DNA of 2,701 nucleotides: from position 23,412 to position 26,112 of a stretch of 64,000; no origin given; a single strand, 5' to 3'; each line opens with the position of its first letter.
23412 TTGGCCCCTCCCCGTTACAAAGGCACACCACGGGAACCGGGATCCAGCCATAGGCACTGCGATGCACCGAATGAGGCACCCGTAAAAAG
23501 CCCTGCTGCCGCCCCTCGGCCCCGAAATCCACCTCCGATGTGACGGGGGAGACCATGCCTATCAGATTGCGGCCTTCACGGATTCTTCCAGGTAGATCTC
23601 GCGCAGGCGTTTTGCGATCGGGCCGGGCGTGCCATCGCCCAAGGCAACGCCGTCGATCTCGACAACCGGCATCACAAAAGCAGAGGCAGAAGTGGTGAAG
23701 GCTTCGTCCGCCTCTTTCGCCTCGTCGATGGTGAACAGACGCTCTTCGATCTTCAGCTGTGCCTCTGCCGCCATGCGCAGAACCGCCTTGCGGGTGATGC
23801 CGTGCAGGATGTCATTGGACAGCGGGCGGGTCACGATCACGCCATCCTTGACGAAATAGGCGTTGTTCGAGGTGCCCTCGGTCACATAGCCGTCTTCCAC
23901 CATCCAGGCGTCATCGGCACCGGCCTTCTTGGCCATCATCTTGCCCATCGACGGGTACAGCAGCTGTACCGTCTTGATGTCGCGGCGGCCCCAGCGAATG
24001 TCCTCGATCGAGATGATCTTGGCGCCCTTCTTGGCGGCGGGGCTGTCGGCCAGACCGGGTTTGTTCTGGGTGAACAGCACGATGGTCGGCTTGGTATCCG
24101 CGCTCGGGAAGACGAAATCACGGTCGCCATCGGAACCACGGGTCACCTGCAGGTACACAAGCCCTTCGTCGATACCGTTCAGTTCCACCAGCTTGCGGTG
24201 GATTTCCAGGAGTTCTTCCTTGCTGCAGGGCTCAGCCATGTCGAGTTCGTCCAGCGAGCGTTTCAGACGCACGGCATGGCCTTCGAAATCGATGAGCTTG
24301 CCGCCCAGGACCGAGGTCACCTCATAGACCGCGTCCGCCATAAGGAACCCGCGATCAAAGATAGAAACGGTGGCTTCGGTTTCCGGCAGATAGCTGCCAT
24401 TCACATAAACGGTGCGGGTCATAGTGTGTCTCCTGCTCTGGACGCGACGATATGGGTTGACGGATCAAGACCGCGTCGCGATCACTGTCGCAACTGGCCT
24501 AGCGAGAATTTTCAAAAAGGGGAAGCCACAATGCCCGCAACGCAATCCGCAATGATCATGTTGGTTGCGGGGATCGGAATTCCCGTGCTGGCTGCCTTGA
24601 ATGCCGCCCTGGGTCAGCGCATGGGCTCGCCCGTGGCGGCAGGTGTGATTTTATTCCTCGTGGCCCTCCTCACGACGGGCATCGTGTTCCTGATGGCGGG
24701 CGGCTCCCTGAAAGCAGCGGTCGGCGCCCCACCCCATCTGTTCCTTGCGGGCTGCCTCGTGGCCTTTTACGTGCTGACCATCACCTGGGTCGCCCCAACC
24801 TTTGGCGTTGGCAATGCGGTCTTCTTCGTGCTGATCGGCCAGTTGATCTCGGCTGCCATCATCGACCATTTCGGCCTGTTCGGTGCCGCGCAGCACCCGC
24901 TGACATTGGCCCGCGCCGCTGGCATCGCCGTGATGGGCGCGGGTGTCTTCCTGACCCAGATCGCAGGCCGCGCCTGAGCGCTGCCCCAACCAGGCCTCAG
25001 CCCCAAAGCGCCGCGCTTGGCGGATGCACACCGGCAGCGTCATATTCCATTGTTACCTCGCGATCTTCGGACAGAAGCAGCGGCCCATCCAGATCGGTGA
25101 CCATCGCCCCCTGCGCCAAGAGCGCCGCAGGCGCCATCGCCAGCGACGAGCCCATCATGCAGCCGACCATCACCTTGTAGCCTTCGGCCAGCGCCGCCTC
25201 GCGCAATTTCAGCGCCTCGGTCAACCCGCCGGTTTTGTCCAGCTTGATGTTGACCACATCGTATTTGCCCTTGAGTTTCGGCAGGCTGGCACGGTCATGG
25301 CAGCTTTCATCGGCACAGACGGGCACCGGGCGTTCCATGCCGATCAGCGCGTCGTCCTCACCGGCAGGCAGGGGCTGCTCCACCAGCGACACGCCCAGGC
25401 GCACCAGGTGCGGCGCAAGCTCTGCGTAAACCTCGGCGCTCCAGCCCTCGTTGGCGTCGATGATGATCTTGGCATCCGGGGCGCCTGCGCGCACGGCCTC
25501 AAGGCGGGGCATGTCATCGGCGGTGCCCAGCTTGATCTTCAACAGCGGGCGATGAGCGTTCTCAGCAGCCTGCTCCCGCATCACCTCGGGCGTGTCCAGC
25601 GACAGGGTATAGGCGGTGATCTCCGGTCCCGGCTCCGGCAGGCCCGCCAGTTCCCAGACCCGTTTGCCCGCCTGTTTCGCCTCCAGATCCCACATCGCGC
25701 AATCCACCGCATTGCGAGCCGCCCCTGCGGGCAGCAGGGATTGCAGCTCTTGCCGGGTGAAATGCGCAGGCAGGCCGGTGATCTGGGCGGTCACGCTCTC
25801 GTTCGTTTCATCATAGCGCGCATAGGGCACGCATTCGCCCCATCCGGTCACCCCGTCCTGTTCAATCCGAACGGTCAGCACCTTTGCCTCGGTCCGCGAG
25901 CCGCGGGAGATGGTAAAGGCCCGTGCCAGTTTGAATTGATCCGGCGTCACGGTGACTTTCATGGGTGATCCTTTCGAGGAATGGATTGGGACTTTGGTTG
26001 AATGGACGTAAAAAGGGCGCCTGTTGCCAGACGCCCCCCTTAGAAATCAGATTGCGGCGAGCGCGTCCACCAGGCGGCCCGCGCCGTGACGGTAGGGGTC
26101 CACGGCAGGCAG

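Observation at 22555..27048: Compact D-glutamate catabolism locus: DgcN (DUF1611) + DgcA racemase + D-amino-acid aminotransferase + DMT transporter + AstE/AspA-family deacylase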

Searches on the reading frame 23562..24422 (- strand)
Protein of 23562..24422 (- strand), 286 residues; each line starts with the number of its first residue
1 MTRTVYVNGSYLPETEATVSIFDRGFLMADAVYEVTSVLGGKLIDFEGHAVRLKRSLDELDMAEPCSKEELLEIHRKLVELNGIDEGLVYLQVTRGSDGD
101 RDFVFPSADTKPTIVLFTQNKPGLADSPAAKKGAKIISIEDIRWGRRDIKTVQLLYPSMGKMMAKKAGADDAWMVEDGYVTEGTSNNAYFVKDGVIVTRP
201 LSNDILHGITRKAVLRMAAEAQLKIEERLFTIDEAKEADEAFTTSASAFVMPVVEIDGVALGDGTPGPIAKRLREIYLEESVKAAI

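Call 3: search_protein_families(library=pfam, proteins=[window:23562-24422:-], max_evalue=0.01)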
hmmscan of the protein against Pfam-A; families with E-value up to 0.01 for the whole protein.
window:23562-24422:- (286 aa): 1 family
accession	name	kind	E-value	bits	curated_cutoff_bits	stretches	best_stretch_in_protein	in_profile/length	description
PF01063.24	Aminotran_4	-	2.5e-45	155.5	28.5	1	32-256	2-223/223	Amino-transferase class IV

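Call 5: search_protein_families(library=ncbifam, proteins=[window:23562-24422:-], max_evalue=0.001)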
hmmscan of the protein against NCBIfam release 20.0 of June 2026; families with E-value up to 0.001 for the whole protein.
window:23562-24422:- (286 aa): 18 families
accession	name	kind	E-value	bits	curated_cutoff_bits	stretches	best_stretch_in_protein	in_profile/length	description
NF005209.0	PRK06680.1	subfamily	2.7e-114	380.9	320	1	1-285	1-285/286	D-amino-acid transaminase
TIGR01121.1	D_amino_aminoT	equivalog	2.7e-71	240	277.45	1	5-278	2-272/276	D-amino-acid transaminase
NF006185.0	PRK08320.1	subfamily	2.7e-50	171.2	363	1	2-280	2-282/292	branched-chain amino acid aminotransferase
NF009066.0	PRK12400.1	equivalog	1.2e-47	162.8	538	1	18-278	22-279/290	D-amino-acid transaminase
TIGR01122.1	ilvE_I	equivalog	1.1e-43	149.6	245.55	1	6-279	1-282/298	branched-chain-amino-acid transaminase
NF005800.0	PRK07650.1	equivalog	2.9e-40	138.3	308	1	5-281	3-276/290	aminodeoxychorismate lyase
NF009126.0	PRK12479.1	equivalog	7.3e-40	137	518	1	4-277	5-280/299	branched-chain-amino-acid transaminase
NF005146.0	PRK06606.1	equivalog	8.1e-36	123.5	279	2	159-279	169-290/307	branched-chain amino acid transaminase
NF005726.0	PRK07544.1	equivalog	1.7e-33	116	396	1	4-280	12-287/295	branched-chain amino acid aminotransferase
NF009896.0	PRK13356.1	equivalog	6.9e-26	91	262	1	4-280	9-282/287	branched-chain amino acid aminotransferase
NF004761.0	PRK06092.1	equivalog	2.9e-23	82.4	260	1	6-259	3-250/268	aminodeoxychorismate lyase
NF005888.0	PRK07849.1-3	equivalog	7.4e-23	80.9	273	1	15-261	25-274/298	aminodeoxychorismate lyase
TIGR03461.1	pabC_Proteo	equivalog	2e-19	69.8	176.85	1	15-259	6-248/262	aminodeoxychorismate lyase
TIGR01123.1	ilvE_II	equivalog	3.4e-16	59.1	250.05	1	171-276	178-294/313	branched-chain-amino-acid transaminase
NF009897.0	PRK13357.1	equivalog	1.5e-15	56.8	307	1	163-277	212-339/358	branched-chain amino acid aminotransferase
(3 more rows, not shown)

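Call 62: search_solved_structures(query=window:23562-24422:-, max_evalue=1e-20)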
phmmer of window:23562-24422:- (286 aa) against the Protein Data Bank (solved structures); distinct sequences matched with E-value up to 1e-20: 47.
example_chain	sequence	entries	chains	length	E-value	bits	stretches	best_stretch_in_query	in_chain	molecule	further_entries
9pxs_A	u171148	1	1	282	6e-59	202.7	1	4-277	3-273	D-alanine aminotransferase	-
3lqs_A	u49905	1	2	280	7.2e-49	169.7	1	11-276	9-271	D-alanine aminotransferase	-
1daa_A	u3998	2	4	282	7.2e-49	169.7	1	11-276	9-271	D-AMINO ACID AMINOTRANSFERASE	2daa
3daa_A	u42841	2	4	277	8.1e-49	169.5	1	11-275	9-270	D-AMINO ACID AMINOTRANSFERASE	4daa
5daa_A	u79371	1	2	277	2.9e-48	167.7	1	11-275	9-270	D-AMINO ACID AMINOTRANSFERASE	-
1a0g_A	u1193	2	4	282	3.6e-48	167.4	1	11-276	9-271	D-AMINO ACID AMINOTRANSFERASE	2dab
1g2w_A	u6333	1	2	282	3.6e-48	167.4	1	11-276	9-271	D-ALANINE AMINOTRANSFERASE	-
5mqz_A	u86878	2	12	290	1.7e-38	135.7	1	5-277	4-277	Putative branched-chain-amino-acid aminotransferase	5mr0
5cm0_A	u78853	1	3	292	3.8e-38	134.5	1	4-281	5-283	Branched-chain transaminase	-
5e25_A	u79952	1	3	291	4e-38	134.5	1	5-281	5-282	branched-chain aminotransferase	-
4m0j_A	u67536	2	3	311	1.7e-35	125.8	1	11-277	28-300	D-amino acid aminotransferase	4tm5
4pbc_A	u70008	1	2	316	3.6e-35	124.7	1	10-278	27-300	D-amino acid aminotransferase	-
7p3t_A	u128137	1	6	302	1.4e-34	122.8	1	5-277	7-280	Branched-chain amino acid aminotransferase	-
9vqk_A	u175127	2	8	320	3e-30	108.6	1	6-278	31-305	Omega-Transaminase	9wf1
1wrv_A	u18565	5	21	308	6.9e-30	107.4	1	5-280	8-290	Branched-Chain Amino Acid Aminotransferase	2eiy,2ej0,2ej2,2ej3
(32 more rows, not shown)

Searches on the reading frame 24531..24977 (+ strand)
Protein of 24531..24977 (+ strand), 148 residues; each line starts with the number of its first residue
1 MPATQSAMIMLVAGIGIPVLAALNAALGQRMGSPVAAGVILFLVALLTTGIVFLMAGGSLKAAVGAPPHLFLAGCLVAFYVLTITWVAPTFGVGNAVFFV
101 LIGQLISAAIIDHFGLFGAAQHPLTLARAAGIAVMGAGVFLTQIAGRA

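Call 3: search_protein_families(library=pfam, proteins=[window:24531-24977:+], max_evalue=0.01)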
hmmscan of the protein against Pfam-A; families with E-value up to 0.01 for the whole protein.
window:24531-24977:+ (148 aa): 1 family
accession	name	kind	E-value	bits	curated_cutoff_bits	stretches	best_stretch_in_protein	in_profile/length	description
PF04657.19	DMT_YdcZ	-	1.9e-32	112.9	24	1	8-141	4-140/140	Putative inner membrane exporter, YdcZ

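Call 5: search_protein_families(library=ncbifam, proteins=[window:24531-24977:+], max_evalue=0.001)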
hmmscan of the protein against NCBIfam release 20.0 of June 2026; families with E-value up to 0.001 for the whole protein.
window:24531-24977:+ (148 aa): 0 families

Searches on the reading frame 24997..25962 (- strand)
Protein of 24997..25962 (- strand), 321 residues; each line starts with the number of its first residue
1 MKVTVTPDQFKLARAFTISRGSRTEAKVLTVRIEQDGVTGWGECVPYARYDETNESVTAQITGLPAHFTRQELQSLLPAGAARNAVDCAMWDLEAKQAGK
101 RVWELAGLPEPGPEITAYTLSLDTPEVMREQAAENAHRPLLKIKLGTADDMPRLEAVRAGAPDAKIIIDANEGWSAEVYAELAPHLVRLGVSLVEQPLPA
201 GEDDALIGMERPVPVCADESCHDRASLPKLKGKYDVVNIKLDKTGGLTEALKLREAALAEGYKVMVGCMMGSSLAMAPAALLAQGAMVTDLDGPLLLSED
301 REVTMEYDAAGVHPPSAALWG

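Call 3: search_protein_families(library=pfam, proteins=[window:24997-25962:-], max_evalue=0.01)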
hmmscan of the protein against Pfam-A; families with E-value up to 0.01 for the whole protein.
window:24997-25962:- (321 aa): 2 families
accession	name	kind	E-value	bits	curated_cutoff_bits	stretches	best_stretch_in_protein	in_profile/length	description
PF13378.12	MR_MLE_C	-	1.2e-26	94.3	29.4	1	129-283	3-168/219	Enolase C-terminal domain-like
PF02746.21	MR_MLE_N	-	9.5e-19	68.2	22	1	2-107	3-117/117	Mandelate racemase / muconate lactonizing enzyme, N-terminal domain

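Call 5: search_protein_families(library=ncbifam, proteins=[window:24997-25962:-], max_evalue=0.001)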
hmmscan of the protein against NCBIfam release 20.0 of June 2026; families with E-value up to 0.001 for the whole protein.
window:24997-25962:- (321 aa): 15 families
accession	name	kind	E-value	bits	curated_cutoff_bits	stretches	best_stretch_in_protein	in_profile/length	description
NF042940.1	racemase_DgcA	equivalog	7.2e-154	511.8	400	1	4-321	2-323/323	N-acetyl-D-Glu racemase DgcA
NF011708.0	PRK15129.1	equivalog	3.7e-96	321.9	343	1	3-311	4-318/321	L-Ala-D/L-Glu epimerase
NF041118.1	A_G_epim_Thtga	equivalog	6.5e-27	94.5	500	1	2-301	5-327/341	L-Ala-D/L-Glu epimerase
TIGR01928.1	menC_lowGC_arch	equivalog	2e-22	79.6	200.65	1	11-285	6-299/325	o-succinylbenzoate synthase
TIGR02534.1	mucon_cyclo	subfamily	7.6e-22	77.9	334.95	1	13-315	14-348/368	muconate/chloromuconate family cycloisomerase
NF043002.1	HProlDhtase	equivalog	5.2e-19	68.3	500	1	81-285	100-310/366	cis-3-hydroxy-L-proline dehydratase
TIGR01927.1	menC_gam_Gplu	equivalog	1e-16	61.2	130.55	1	9-286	4-282/307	o-succinylbenzoate synthase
NF002782.0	PRK02901.1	equivalog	4.1e-13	49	288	1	37-282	38-254/328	o-succinylbenzoate synthase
NF040866.1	AraD_Arch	equivalog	5.2e-10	38.9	650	1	84-266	105-300/372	arabinonate dehydratase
NF010624.0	PRK14017.1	equivalog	7e-10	38.5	311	1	28-271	15-289/382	galactonate dehydratase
NF003473.0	PRK05105.1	equivalog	9.6e-10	38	236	1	28-285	31-289/331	o-succinylbenzoate synthase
NF047820.1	TalGalacDh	equivalog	1.1e-09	37.8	500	1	82-270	107-307/371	L-talarate/galactarate dehydratase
NF002739.0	PRK02714.1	equivalog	1.5e-07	31.2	259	1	3-240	5-247/320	o-succinylbenzoate synthase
NF040790.2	glucon_galact_dh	equivalog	0.00012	21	750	0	35-107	33-118/390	bifunctional D-gluconate/D-galactonate dehydratase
NF043051.1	ManoateDhtManD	equivalog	0.0002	20.3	550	0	81-108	84-111/403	D-mannonate dehydratase ManD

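Call 22: search_solved_structures(query=window:24997-25962:-, max_evalue=1e-10)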
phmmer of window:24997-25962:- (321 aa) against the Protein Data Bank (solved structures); distinct sequences matched with E-value up to 1e-10: 48.
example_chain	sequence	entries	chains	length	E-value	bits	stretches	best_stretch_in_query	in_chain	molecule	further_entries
4gfi_A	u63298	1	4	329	1.5e-104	353.1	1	5-321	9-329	Mandelate racemase/muconate lactonizing enzyme family protein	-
1jpd_X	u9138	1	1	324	2.6e-83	283.3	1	5-313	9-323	L-Ala-D/L-Glu Epimerase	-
3iji_A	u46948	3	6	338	3.1e-46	161.5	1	1-303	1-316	Muconate cycloisomerase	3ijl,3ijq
3jva_A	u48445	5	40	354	3.9e-29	105.4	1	3-285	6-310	Dipeptide Epimerase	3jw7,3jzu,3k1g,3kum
3s5s_A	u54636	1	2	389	1e-26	97.4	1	9-300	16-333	Mandelate racemase/muconate lactonizing enzyme family protein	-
2p88_A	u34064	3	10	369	2.6e-22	83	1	11-308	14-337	Mandelate racemase/muconate lactonizing enzyme family protein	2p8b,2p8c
3q45_A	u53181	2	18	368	3e-22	82.8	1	8-300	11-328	Mandelate racemase/muconate lactonizing enzyme family; possible chloromuconate cycloisomer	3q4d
1jpm_A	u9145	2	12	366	9.6e-22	81.1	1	25-300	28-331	L-Ala-D/L-Glu Epimerase | similar to chloromuconate cycloisomerase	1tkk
3u9i_A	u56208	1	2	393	6.7e-21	78.3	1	3-300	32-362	Mandelate racemase/muconate lactonizing enzyme, C-terminal domain protein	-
2zad_A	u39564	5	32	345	2.3e-20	76.6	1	8-300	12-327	Muconate cycloisomerase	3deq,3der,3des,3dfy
2qdd_A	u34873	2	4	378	2.4e-19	73.3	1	11-283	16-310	Mandelate racemase/muconate lactonizing enzyme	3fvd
3r0k_A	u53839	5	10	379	2.6e-17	66.5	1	78-293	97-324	Enzyme of enolase superfamily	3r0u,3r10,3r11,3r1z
3ik4_A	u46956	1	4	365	4.1e-17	65.9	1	11-300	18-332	Mandelate racemase/muconate lactonizing protein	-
3rit_A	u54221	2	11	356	1.1e-16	64.4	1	63-300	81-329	Dipeptide epimerase | Putative chloromuconate cycloisomerase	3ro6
2qde_A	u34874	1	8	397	3.7e-16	62.8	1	81-283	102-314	Mandelate racemase/muconate lactonizing enzyme family protein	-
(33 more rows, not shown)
